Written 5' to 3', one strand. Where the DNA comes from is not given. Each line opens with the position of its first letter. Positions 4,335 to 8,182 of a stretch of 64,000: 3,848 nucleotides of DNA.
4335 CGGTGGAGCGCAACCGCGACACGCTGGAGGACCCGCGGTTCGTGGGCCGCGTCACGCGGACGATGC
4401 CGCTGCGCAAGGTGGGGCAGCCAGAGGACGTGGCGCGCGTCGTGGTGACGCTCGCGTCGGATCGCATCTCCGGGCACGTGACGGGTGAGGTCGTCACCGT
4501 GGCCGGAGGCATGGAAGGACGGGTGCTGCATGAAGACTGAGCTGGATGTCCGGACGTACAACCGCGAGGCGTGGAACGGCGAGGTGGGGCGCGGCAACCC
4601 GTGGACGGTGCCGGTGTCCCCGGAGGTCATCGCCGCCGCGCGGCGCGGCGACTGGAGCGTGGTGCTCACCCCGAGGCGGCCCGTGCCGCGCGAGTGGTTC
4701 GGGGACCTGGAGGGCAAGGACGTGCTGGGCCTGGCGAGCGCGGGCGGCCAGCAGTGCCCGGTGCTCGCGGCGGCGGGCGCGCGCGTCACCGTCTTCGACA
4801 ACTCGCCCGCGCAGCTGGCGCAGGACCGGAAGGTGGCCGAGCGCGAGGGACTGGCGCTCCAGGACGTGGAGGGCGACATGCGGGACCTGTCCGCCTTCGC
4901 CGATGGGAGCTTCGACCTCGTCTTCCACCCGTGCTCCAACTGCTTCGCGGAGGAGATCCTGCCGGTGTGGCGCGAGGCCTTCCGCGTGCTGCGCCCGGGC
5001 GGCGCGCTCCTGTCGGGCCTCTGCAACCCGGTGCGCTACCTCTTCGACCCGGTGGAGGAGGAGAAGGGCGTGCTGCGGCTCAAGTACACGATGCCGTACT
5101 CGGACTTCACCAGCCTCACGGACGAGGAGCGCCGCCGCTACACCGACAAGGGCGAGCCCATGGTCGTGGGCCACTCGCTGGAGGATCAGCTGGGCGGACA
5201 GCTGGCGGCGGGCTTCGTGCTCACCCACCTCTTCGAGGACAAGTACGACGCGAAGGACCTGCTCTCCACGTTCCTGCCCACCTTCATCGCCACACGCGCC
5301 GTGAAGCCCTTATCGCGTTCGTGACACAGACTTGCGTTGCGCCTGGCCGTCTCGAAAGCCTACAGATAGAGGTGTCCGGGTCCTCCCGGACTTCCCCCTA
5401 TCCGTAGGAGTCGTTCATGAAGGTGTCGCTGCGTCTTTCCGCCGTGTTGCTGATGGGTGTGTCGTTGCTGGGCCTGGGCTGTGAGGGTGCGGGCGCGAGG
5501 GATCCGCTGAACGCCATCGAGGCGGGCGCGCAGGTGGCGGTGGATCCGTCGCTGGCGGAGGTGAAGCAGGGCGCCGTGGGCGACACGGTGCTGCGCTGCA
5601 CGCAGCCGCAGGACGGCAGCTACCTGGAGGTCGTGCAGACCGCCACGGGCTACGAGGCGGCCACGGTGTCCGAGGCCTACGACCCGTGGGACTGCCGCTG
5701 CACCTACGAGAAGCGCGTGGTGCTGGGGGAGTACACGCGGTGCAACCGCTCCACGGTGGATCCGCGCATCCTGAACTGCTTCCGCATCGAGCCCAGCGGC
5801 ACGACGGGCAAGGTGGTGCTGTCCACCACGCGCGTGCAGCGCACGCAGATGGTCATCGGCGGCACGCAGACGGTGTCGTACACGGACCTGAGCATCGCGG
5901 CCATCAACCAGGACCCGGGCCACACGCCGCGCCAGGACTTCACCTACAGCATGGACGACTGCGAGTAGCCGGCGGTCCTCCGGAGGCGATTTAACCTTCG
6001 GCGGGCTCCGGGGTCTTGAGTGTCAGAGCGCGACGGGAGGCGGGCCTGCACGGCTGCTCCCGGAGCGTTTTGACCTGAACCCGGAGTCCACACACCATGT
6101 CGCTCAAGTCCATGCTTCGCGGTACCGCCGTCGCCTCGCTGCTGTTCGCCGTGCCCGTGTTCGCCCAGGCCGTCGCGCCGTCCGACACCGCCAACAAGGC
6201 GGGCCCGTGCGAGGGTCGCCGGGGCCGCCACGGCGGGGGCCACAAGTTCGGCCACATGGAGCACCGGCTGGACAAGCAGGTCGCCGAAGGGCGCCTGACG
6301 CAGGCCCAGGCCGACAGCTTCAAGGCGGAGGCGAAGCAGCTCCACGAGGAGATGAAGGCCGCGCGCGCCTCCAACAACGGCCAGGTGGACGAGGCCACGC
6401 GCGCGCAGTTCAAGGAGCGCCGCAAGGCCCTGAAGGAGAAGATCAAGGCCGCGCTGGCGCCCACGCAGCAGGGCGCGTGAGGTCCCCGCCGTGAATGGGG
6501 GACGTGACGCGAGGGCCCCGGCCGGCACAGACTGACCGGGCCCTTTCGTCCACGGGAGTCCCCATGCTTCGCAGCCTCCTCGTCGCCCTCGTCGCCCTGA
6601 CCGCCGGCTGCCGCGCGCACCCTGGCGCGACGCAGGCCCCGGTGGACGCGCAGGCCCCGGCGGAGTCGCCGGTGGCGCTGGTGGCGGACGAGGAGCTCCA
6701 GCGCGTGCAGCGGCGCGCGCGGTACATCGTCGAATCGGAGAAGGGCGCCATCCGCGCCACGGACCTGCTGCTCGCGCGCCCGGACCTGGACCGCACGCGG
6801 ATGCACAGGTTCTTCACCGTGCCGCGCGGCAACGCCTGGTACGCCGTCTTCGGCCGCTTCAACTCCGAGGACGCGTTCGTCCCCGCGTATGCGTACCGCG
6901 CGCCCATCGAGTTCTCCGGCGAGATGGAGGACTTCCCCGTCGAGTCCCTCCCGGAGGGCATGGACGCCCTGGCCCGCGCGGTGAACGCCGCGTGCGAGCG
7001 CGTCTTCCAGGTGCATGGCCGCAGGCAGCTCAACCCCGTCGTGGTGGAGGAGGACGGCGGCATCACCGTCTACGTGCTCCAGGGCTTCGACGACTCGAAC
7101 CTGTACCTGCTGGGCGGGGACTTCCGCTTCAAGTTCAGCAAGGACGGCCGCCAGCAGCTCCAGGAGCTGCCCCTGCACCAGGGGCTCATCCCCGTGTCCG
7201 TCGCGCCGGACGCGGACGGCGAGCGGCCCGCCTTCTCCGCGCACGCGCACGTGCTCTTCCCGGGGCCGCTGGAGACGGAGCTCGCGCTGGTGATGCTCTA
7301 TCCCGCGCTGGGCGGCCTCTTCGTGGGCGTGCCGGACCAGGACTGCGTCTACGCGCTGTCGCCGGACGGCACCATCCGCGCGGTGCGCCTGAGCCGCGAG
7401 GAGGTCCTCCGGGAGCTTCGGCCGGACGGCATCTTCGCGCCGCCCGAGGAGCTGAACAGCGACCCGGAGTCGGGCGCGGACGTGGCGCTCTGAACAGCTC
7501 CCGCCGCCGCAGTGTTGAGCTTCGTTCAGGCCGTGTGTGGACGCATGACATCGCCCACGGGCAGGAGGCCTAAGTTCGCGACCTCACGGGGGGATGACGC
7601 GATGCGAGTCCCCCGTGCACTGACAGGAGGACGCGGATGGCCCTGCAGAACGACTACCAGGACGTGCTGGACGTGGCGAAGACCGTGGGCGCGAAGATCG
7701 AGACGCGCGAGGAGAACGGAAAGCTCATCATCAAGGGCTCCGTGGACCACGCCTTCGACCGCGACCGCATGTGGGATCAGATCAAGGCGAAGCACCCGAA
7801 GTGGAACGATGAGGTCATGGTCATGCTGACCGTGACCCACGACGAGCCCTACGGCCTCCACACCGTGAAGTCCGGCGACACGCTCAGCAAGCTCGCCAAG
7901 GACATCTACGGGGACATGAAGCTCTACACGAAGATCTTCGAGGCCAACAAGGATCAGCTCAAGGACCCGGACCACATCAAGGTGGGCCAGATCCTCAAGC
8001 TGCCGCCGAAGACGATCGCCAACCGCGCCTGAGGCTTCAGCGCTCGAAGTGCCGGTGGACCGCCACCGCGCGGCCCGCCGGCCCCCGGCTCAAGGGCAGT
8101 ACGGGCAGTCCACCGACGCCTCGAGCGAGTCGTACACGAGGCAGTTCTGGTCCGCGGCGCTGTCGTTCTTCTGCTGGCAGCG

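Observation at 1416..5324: Tetracycline-repressor-class TetR with double palindromic operators controlling a divergent large FAD monooxygenase, plus SDR and methyltransferase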

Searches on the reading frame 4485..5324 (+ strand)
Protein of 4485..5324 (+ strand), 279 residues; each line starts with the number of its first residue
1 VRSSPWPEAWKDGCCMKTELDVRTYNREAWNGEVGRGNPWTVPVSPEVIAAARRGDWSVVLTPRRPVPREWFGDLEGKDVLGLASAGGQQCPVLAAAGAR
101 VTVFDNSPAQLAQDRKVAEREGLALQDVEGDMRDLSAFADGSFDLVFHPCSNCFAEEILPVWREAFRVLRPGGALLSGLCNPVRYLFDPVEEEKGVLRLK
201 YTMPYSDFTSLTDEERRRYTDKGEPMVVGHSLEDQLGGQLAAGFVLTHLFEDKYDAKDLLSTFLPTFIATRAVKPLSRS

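Call 5: search_protein_families(library=pfam, proteins=[window:4485-5324:+])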
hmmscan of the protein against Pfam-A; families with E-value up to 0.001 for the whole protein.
window:4485-5324:+ (279 aa): 4 families
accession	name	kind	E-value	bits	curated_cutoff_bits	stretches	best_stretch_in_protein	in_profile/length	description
PF08241.18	Methyltransf_11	-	7.6e-17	62.2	21.2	1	83-176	3-94/95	Methyltransferase domain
PF13649.12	Methyltransf_25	-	1.1e-13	52.1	27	1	80-173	1-97/97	Methyltransferase domain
PF13847.12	Methyltransf_31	-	3e-10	40.4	27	1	76-194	3-126/145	Methyltransferase domain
PF08242.18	Methyltransf_12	-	2e-07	32.1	30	1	88-175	8-98/98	Methyltransferase domain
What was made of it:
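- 4530..5324 (+): SAM-dependent methyltransferase, 264 aa, overlapping the SDR gene by 11 nt. A neighbour, probably not part of the module. Pfam Methyltransf_11 (call 5).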

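Call 10: search_solved_structures(query=window:4530-5324:+, max_evalue=0.001)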
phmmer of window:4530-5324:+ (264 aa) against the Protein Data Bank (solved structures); distinct sequences matched with E-value up to 0.001: 6.
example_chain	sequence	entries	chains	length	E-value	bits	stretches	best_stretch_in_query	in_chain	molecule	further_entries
8k76_A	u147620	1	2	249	4.4e-54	186.6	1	29-259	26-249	S-adenosylmethionine-dependent methyltransferase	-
7wzg_A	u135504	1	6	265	4.6e-07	32.4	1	59-169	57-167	Cypemycin N-terminal methyltransferase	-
9ri2_A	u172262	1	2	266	1.7e-05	27.3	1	64-170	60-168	Methyltransferase, putative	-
2kw5_A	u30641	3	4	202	2.8e-05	26.6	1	64-163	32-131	Slr1183 protein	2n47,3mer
2i6g_A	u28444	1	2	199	0.00026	23.4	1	66-159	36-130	Putative methyltransferase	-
8vyd_A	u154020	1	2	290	0.00084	21.7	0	62-182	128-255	SAM-dependent methyltransferase, UPF0020 family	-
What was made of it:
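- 4530..5324 (+): PDB 8k76 at 4e-54 (call 10).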

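Call 11: search_protein_families(library=ncbifam, proteins=[window:4530-5324:+], max_evalue=0.00001)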
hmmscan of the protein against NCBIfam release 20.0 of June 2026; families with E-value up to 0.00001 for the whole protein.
window:4530-5324:+ (264 aa): 3 families
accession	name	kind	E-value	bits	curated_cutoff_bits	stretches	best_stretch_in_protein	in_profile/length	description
NF045667.1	MTase_DVU1556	equivalog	5.4e-08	32.5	155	1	66-161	27-118/213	DVU_1556 family methyltransferase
NF045649.1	2X_seleno_MduS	exception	3.5e-07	29.5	380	1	61-160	41-145/338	methyltransferase domain-containing selenoprotein MduS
NF043040.1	corrin_prot_MT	hypoth_equivalog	1.4e-06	27.9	180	1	61-161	41-146/216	corrinoid protein-associated methyltransferase CpaM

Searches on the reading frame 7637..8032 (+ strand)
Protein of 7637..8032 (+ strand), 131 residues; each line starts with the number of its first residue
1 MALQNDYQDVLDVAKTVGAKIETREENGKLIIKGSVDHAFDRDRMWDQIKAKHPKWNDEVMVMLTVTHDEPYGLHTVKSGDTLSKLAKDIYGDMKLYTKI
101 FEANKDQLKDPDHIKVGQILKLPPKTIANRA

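Call 77: search_protein_families(library=pfam, proteins=[window:7637-8032:+], max_evalue=0.01)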
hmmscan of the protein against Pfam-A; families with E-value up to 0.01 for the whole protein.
window:7637-8032:+ (131 aa): 1 family
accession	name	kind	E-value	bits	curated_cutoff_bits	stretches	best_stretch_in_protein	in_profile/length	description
PF01476.26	LysM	-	1.6e-10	41.2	20.9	1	75-123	1-43/43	LysM domain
